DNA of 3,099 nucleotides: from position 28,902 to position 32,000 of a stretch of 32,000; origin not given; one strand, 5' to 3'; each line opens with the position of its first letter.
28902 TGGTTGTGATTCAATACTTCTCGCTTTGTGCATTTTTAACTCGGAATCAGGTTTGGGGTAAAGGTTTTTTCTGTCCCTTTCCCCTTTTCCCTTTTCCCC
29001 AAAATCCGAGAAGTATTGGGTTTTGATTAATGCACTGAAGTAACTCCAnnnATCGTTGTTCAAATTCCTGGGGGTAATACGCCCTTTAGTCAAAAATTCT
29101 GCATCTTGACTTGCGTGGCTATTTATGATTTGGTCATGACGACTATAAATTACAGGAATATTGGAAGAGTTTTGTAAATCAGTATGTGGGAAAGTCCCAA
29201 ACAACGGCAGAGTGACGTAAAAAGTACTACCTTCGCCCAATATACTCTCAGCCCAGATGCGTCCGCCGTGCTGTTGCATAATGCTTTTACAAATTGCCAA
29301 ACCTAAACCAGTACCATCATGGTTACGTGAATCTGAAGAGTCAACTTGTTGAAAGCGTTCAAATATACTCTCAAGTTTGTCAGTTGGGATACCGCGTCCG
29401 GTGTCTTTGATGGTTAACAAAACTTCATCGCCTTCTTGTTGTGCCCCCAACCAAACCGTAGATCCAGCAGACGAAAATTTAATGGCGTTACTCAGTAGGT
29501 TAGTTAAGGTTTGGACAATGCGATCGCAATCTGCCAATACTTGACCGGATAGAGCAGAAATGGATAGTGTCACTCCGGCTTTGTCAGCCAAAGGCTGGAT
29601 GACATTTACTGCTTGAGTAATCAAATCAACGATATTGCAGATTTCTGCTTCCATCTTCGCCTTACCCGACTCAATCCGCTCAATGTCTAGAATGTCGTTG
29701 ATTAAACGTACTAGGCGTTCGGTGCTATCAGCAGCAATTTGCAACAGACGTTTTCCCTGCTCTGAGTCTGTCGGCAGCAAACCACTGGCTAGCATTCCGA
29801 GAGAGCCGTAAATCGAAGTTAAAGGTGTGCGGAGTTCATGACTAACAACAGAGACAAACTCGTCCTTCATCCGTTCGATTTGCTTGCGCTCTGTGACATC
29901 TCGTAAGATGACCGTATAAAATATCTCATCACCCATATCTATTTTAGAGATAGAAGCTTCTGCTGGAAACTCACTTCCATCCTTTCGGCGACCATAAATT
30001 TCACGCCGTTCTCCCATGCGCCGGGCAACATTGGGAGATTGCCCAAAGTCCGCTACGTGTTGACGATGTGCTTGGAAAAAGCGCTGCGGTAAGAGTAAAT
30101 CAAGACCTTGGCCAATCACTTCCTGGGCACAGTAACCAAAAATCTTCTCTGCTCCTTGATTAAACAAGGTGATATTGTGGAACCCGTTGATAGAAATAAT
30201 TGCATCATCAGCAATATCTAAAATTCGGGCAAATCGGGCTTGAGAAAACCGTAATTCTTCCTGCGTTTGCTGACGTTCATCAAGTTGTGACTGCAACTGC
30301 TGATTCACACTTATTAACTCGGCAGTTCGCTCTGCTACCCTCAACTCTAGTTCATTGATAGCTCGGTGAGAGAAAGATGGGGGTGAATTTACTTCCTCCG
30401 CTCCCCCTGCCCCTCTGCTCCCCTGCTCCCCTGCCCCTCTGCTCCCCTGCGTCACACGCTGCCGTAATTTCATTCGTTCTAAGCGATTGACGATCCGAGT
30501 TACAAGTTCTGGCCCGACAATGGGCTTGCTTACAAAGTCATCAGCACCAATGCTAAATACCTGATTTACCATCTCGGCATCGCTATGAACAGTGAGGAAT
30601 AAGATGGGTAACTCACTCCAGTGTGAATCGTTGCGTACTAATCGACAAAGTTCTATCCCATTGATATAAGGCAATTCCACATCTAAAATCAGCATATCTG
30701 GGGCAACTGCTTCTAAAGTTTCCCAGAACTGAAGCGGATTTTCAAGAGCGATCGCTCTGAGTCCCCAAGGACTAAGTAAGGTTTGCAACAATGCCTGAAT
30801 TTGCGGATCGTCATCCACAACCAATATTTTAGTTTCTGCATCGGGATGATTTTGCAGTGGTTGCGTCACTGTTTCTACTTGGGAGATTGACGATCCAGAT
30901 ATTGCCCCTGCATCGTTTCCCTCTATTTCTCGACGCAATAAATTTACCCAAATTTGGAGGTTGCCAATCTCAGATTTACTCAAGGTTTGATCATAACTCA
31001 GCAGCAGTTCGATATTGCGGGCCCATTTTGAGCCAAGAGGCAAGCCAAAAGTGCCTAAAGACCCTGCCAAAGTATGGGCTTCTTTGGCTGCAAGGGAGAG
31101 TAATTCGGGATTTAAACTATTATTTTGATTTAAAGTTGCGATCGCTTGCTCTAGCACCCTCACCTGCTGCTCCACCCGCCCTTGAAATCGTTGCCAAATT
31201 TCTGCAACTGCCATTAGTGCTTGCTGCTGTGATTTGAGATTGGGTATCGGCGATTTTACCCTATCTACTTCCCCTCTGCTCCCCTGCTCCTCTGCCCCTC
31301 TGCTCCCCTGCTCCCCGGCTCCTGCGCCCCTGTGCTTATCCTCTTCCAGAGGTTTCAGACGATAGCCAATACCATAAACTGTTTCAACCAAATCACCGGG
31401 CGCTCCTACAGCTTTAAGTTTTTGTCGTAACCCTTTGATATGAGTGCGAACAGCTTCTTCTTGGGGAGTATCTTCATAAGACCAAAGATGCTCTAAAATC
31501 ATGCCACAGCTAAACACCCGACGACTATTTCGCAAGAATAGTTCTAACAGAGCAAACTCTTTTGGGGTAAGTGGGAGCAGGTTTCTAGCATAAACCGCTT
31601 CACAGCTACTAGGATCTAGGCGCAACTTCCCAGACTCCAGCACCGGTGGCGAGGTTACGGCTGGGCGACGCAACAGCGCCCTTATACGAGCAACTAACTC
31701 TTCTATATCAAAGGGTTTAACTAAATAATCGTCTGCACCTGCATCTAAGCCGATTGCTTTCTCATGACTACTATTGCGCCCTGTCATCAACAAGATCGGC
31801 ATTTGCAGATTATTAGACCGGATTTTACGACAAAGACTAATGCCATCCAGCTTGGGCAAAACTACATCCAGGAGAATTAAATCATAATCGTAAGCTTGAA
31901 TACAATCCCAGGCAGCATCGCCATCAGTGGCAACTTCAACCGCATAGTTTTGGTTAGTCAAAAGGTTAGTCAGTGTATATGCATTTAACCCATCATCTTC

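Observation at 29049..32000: A complete His-Asp-His-Asp phosphorelay plus its DNA-binding output fused into one polypeptide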

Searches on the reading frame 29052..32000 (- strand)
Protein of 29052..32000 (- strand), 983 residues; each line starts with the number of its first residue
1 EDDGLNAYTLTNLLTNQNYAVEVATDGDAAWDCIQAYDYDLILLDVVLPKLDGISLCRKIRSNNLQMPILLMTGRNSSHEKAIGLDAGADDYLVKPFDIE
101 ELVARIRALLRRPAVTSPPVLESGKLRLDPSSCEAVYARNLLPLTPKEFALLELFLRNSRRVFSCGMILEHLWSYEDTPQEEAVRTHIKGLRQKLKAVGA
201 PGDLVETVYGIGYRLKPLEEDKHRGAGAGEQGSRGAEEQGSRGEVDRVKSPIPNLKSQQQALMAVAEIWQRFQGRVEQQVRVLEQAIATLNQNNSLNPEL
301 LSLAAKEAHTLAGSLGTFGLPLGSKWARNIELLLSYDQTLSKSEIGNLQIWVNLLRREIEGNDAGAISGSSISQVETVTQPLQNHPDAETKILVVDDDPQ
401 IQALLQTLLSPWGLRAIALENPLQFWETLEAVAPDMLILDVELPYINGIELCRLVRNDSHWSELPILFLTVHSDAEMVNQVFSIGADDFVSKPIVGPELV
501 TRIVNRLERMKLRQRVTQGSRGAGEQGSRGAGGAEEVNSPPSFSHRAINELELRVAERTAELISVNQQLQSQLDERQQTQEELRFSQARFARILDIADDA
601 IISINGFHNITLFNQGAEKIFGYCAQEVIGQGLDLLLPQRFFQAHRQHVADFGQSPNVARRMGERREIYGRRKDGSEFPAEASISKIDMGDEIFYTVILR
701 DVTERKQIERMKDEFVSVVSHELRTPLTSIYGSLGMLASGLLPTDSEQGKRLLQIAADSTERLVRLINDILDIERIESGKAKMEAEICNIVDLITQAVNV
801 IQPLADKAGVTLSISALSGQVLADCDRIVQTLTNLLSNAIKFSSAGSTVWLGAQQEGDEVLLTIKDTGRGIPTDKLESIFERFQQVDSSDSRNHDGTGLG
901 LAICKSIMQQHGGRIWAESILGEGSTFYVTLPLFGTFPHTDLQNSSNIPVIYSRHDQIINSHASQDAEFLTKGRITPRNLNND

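Call 3: search_protein_families(library=pfam, proteins=[window:29052-32000:-], max_evalue=1)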
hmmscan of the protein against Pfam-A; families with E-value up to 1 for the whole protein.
window:29052-32000:- (983 aa): 18 families
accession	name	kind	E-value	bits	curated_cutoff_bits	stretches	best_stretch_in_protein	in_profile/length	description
PF00072.30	Response_reg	-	8.1e-55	184.2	30.2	2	1-107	5-111/111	Response regulator receiver domain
PF02518.31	HATPase_c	-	2.9e-31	108.6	26.4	1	824-933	2-109/111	Histidine kinase-, DNA gyrase B-, and HSP90-like ATPase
PF00486.34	Trans_reg_C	-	5.3e-22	78.1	26.2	1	142-215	4-77/77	Transcriptional regulatory protein, C terminal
PF00512.31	HisKA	-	3.1e-20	72.4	26.9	1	711-779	1-66/66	His Kinase A (phospho-acceptor) domain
PF13426.13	PAS_9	-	9.7e-13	48.7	27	1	599-704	2-103/103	PAS domain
PF00989.32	PAS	-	6.4e-09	36.3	22.6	1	589-702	2-113/113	PAS fold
PF01627.28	Hpt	-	7.4e-08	33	24.6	1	267-340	1-64/84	Hpt domain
PF13188.13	PAS_8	-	2.1e-05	24.7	21.8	1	588-640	1-54/65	PAS domain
PF23198.2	PDE8A_N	-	5.7e-05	23.5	29.6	1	15-81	31-99/147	PDE8A-like, N-terminal domain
PF21695.3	GlnR_1st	-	5.8e-05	23.4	27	1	28-108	31-109/111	Transcription regulator GlnR, N-terminal domain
PF08448.16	PAS_4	-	6.9e-05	23.5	23.1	1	598-707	5-110/110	PAS fold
PF24820.1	Diguanyl_cycl_sensor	-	0.0009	19.6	28.1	1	598-698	6-107/109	Diguanylate cyclase-like sensor domain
PF13581.12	HATPase_c_2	-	0.0067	16.9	27.4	1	826-910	30-111/127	Histidine kinase-like ATPase domain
PF14501.12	HATPase_c_5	-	0.0076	16.6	22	1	828-916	6-87/102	GHKL domain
PF13589.12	HATPase_c_3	-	0.093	13.2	25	1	832-901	7-79/137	Histidine kinase-, DNA gyrase B-, and HSP90-like ATPase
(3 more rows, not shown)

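Call 4: search_protein_families(library=ncbifam, proteins=[window:29052-32000:-], max_evalue=0.01)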
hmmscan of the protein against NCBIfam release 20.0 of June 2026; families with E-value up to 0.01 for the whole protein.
window:29052-32000:- (983 aa): 173 families (the best 25 are shown)
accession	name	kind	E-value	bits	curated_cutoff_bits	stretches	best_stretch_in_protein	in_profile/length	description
NF038297.2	hybrid_HK_HrmK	equivalog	3.4e-77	260.5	725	3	706-943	229-467/607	hybrid histidine kinase/response regulator HrmK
TIGR02956.1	TMAO_torS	equivalog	7.1e-75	252.8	676.5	3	707-944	459-693/967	TMAO reductase system sensor histidine kinase/response regulator TorS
NF046044.1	PnpS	equivalog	5.2e-74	249.6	400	1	556-932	22-390/390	two-component system histidine kinase PnpS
NF033092.0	HK_WalK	equivalog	1.3e-73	248.6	725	1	567-933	240-594/594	cell wall metabolism sensor histidine kinase WalK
NF040689.1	MtrAB_MtrA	equivalog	2e-73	246.4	300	2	5-214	9-217/219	MtrAB system response regulator MtrA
NF008318.0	PRK11107.1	equivalog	8.2e-73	245.9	890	3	707-933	288-518/920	two-component sensor histidine kinase BarA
NF047874.1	MASE3_PAS_HK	subfamily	7.3e-72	243.1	560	1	559-945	236-636/655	MASE3 domain-containing sensor histidine kinase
NF041734.1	resp_reg_RppA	equivalog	8e-71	238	250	2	7-216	13-228/229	two-component system response regulator RppA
NF008296.0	PRK11083.1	equivalog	9.7e-70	234.5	273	2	2-216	11-226/228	two-component system response regulator CreB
NF008099.0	PRK10841.1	equivalog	7.1e-69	232.6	920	3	706-939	464-696/949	two-component system sensor histidine kinase RcsC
NF041947.1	LuxQ_Vibrio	equivalog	4.4e-68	230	1200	3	706-934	466-697/843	quorum-sensing autoinducer 2 sensor kinase/phosphatase LuxQ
TIGR02154.1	PhoB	equivalog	5.9e-68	228.5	296.2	2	10-215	18-225/226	phosphate regulon transcriptional regulator PhoB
NF041733.1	resp_reg_CseB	equivalog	9.9e-68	227.9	350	2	1-216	7-227/228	two-component system response regulator CseB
TIGR02966.1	phoR_proteo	equivalog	3.3e-67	226.9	334.2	1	588-930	6-332/333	phosphate regulon sensor histidine kinase PhoR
NF008302.0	PRK11091.1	equivalog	6.1e-67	226.4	838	3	551-933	115-505/779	aerobic respiration two-component sensor histidine kinase ArcB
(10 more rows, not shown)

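Call 8: find_homologous_proteins(query=window:29052-32000:-, max_evalue=1e-50)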
Query window:29052-32000:- (983 aa): 6646 proteins with E <= 1e-50 among 8000 candidates; the best 120 are listed.
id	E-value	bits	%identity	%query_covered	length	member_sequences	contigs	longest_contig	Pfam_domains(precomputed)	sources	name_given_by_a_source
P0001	0.0e+0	2193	100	100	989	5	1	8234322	PF13426.14,PF13188.14,PF02518.32,PF00486.35,PF00512.32,PF00989.32,PF00072.31,PF01627.29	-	-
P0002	0.0e+0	2054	94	100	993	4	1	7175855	PF13426.14,PF13188.14,PF08448.17,PF02518.32,PF00486.35,PF00512.32,PF00989.32,PF00072.31,PF01627.29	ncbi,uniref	ncbi:response regulator [Nostoc sp. C110]|uniref:response regulator n=1 Tax=Nostoc sp. C110 TaxID=33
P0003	0.0e+0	2015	92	100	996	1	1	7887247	PF13426.14,PF13188.14,PF08448.17,PF02518.32,PF00486.35,PF00512.32,PF00989.32,PF00072.31,PF01627.29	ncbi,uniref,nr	ncbi:response regulator [Nostoc sp. TCL240-02]|uniref:response regulator n=1 Tax=Nostoc sp. TCL240-0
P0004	0.0e+0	1919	93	96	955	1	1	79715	PF13426.14,PF13188.14,PF08448.17,PF02518.32,PF00486.35,PF00512.32,PF00989.32,PF00072.31,PF01627.29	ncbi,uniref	ncbi:MAG: response regulator [Nostoc sp.]|uniref:response regulator n=1 Tax=Nostoc sp. TaxID=1180 Re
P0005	0.0e+0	1819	86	99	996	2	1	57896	PF13426.14,PF13188.14,PF08448.17,PF02518.32,PF00486.35,PF00512.32,PF00989.32,PF00072.31,PF01627.29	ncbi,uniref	ncbi:response regulator [Nostoc sp. UIC 10607]|uniref:response regulator n=1 Tax=Nostoc sp. UIC 1060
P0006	0.0e+0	1813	86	99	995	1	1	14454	PF13426.14,PF13188.14,PF08448.17,PF02518.32,PF00486.35,PF00512.32,PF23198.2,PF00989.32,PF00072.31,PF01627.29,PF21695.4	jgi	jgi:PAS domain S-box-containing protein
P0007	0.0e+0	1813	86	99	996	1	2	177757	PF13426.14,PF13188.14,PF08448.17,PF02518.32,PF00486.35,PF00512.32,PF00989.32,PF00072.31,PF01627.29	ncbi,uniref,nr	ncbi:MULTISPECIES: response regulator [Nostoc]|uniref:histidine kinase n=2 Tax=Nostoc TaxID=1177 Rep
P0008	0.0e+0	1799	86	98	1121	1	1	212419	PF13426.14,PF13188.14,PF02518.32,PF00486.35,PF00512.32,PF23198.2,PF00989.32,PF00072.31,PF01627.29,PF21695.4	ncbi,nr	ncbi:response regulator [Nostoc sp. CHAB 5824]|nr:response regulator [Nostoc sp. CHAB 5824]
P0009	0.0e+0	1784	84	99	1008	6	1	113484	PF13426.14,PF13188.14,PF02518.32,PF00486.35,PF00512.32,PF00989.32,PF00072.31,PF01627.29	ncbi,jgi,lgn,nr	ncbi:MAG: response regulator [Nostoc desertorum CM1-VF14]|jgi:PAS domain S-box-containing protein|nr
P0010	0.0e+0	1775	84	99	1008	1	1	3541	PF13426.14,PF13188.14,PF02518.32,PF00486.35,PF00512.32,PF00989.32,PF00072.31,PF01627.29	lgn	-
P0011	0.0e+0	1773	84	99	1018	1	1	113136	PF13426.14,PF02518.32,PF00486.35,PF00512.32,PF00989.32,PF00072.31,PF01627.29,PF21695.4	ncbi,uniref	ncbi:MAG: response regulator [Nostoc sp.]|uniref:response regulator n=1 Tax=Nostoc sp. TaxID=1180 Re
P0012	0.0e+0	1770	84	99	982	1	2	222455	PF13426.14,PF13188.14,PF02518.32,PF00486.35,PF00512.32,PF00989.32,PF00072.31,PF01627.29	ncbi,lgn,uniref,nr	ncbi:MAG: response regulator [Nostoc sp. DedVER02]|uniref:response regulator n=1 Tax=unclassified No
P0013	0.0e+0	1770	84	99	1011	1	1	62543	PF13426.14,PF02518.32,PF00486.35,PF00512.32,PF00989.32,PF00072.31,PF01627.29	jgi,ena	-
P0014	0.0e+0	1770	83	99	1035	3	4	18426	PF13426.14,PF13188.14,PF08448.17,PF02518.32,PF00486.35,PF00512.32,PF00989.32,PF00072.31,PF01627.29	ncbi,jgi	jgi:PAS domain S-box-containing protein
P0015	0.0e+0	1770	83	99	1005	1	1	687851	PF13426.14,PF13188.14,PF02518.32,PF00486.35,PF00512.32,PF00989.32,PF00072.31,PF01627.29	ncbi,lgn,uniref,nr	ncbi:MAG: response regulator [Nostoc sp. CmiVER01]|uniref:response regulator n=1 Tax=Nostoc sp. CmiV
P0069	0.0e+0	1431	66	55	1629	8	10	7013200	PF13426.14,PF13188.14,PF13185.13,PF24820.2,PF00486.35,PF00512.32,PF00072.31,PF01627.29,PF08447.19,PF01590.33,PF08448.17,PF02518.32,PF23198.2,PF00989.32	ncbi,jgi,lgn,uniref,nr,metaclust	ncbi:multi-component transcriptional regulator, winged helix family [Trichormus variabilis ATCC 2941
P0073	0.0e+0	1427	89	43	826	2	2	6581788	PF13426.14,PF13188.14,PF02518.32,PF00486.35,PF00512.32,PF00989.32,PF00072.31,PF01627.29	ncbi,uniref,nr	ncbi:response regulator [Nostoc sphaeroides CHAB 2801]|uniref:ATP-binding protein n=1 Tax=Nostoc sph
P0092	0.0e+0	1381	65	54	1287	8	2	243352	PF13426.14,PF13188.14,PF08448.17,PF02518.32,PF00486.35,PF00512.32,PF23198.2,PF00989.32,PF00072.31,PF01627.29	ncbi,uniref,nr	ncbi:response regulator [Trichormus variabilis]|uniref:histidine kinase n=1 Tax=Trichormus variabili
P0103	0.0e+0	1361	67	59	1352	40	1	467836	PF13426.14,PF02518.32,PF00486.35,PF00512.32,PF00989.32,PF00072.31,PF01627.29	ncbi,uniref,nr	ncbi:multi-component transcriptional regulator, winged helix family [Fischerella thermalis JSC-11]|u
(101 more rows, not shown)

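Call 10: find_encoding_contigs(protein=P0001, flank=10000, max_places=3)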
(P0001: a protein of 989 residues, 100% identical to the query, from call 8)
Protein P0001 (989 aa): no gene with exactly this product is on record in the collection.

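Call 14: list_cluster_members(proteins=[P0001, P0069, P0092])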
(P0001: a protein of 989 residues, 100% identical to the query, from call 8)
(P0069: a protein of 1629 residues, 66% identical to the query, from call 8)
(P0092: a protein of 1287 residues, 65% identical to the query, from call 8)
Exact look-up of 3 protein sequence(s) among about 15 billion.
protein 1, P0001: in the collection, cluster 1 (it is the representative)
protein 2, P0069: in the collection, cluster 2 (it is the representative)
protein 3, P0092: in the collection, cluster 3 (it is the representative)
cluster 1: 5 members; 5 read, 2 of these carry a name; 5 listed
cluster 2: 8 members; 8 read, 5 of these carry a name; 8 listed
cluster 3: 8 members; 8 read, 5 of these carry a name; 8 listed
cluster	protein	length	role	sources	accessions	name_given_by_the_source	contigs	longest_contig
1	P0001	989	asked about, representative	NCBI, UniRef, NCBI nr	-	-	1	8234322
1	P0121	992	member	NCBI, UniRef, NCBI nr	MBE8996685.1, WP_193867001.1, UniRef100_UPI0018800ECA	response regulator [Nostoc sp. LEGE 12447] | response regulator n=1 Tax=Nostoc sp. LEGE 12447 TaxID=1828640 RepID=UPI0018800ECA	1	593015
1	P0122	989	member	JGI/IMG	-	PAS domain S-box-containing protein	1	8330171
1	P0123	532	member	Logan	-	-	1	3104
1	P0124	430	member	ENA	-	-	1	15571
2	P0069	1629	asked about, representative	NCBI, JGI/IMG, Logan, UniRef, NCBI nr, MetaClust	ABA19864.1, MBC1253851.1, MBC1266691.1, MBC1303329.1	multi-component transcriptional regulator, winged helix family [Trichormus variabilis ... | histidine kinase n=3 Tax=Anabaena variabilis TaxID=264691 RepID=Q3MGM2_TRIV2 | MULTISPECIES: response regulator [Nostocaceae]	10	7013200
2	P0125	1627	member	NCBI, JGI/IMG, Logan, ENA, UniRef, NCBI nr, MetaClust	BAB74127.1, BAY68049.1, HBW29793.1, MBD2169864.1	response regulator [Anabaena sp. FACHB-709] | histidine kinase n=2 Tax=Nostocaceae TaxID=1162 RepID=A0A1Z4KGG3_ANAVA | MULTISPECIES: response regulator [Nostocaceae]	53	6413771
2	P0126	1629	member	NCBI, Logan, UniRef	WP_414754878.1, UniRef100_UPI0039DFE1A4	response regulator [Anabaena sp. CCY 9910] | response regulator n=1 Tax=Anabaena sp. CCY 9910 TaxID=3103870 RepID=UPI0039DFE1A4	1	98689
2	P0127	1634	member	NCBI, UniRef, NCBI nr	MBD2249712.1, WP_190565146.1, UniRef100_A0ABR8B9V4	response regulator [Nostoc parmelioides] | histidine kinase n=1 Tax=Nostoc parmelioides FACHB-3921 TaxID=2692909 ...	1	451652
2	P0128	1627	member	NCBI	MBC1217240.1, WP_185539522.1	response regulator, partial [Trichormus variabilis ARAD]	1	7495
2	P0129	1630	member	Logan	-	-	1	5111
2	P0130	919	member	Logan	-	-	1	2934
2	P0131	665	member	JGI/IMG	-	-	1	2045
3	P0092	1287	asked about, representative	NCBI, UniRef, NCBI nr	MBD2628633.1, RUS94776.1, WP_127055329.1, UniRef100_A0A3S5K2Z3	response regulator [Trichormus variabilis] | histidine kinase n=1 Tax=Trichormus variabilis SAG 1403-4b TaxID=447716 ...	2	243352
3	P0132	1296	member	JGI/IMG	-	PAS domain S-box-containing protein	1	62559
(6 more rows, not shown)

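Call 20: find_encoding_contigs(protein=P0069, flank=6000, max_places=1)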
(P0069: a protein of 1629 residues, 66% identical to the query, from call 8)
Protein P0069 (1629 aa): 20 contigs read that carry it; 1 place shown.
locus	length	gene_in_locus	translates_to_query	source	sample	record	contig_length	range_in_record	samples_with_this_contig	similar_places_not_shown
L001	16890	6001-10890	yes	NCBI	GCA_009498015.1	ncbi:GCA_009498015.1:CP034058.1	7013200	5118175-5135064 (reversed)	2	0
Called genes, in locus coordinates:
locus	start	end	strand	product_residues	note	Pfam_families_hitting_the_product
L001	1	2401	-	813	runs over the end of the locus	PF04183:IucA_IucC, PF06276:FhuF, PF13523:Acetyltransf_8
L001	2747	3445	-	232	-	PF07690:MFS_1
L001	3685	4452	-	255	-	PF08291:Peptidase_M15_3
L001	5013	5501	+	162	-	-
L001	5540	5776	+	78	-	PF20522:DUF6737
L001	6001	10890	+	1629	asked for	PF00072:Response_reg, PF00486:Trans_reg_C, PF01627:Hpt, PF00072:Response_reg, PF08448:PAS_4, PF13426:PAS_9, PF01590:GAF, PF13185:GAF_2, +9 more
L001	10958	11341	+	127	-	PF00072:Response_reg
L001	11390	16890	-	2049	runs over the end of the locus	PF04357:TamB (weak), PF27051:TamB_N (faint), PF04357:TamB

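Call 21: find_encoding_contigs(protein=P0002, flank=6000, max_places=1)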
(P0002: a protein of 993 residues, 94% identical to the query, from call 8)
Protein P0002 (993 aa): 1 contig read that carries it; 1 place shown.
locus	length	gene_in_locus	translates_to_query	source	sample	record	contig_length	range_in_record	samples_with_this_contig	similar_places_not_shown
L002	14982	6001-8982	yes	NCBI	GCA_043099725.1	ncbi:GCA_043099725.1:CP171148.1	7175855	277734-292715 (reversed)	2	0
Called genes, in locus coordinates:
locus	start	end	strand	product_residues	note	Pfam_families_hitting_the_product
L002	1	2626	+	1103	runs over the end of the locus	PF01590:GAF, PF13492:GAF_3 (faint), PF00360:PHY, PF01590:GAF, PF13185:GAF_2, PF01590:GAF, PF13185:GAF_2, PF02518:HATPase_c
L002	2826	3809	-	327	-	PF05235:CHAD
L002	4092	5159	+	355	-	PF12275:DUF3616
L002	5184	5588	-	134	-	PF09383:NIL, PF13187:Fer4_9, PF12837:Fer4_6 (weak), PF13237:Fer4_10, PF00037:Fer4 (weak), PF14697:Fer4_21, PF12838:Fer4_7, PF00037:Fer4 (weak), +4 more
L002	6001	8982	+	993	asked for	PF00072:Response_reg, PF00486:Trans_reg_C, PF01627:Hpt, PF00072:Response_reg, PF00989:PAS, PF13426:PAS_9, PF00512:HisKA, PF02518:HATPase_c, +2 more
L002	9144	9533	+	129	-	PF00072:Response_reg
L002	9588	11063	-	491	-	PF13576:Pentapeptide_3 (faint), PF00805:Pentapeptide, PF13599:Pentapeptide_4 (weak), PF00805:Pentapeptide, PF13599:Pentapeptide_4, PF00805:Pentapeptide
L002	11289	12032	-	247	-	PF00805:Pentapeptide (weak), PF13599:Pentapeptide_4 (weak), PF13576:Pentapeptide_3 (faint), PF00805:Pentapeptide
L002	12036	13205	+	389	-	PF07992:Pyr_redox_2, PF00070:Pyr_redox (weak)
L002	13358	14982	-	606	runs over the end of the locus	-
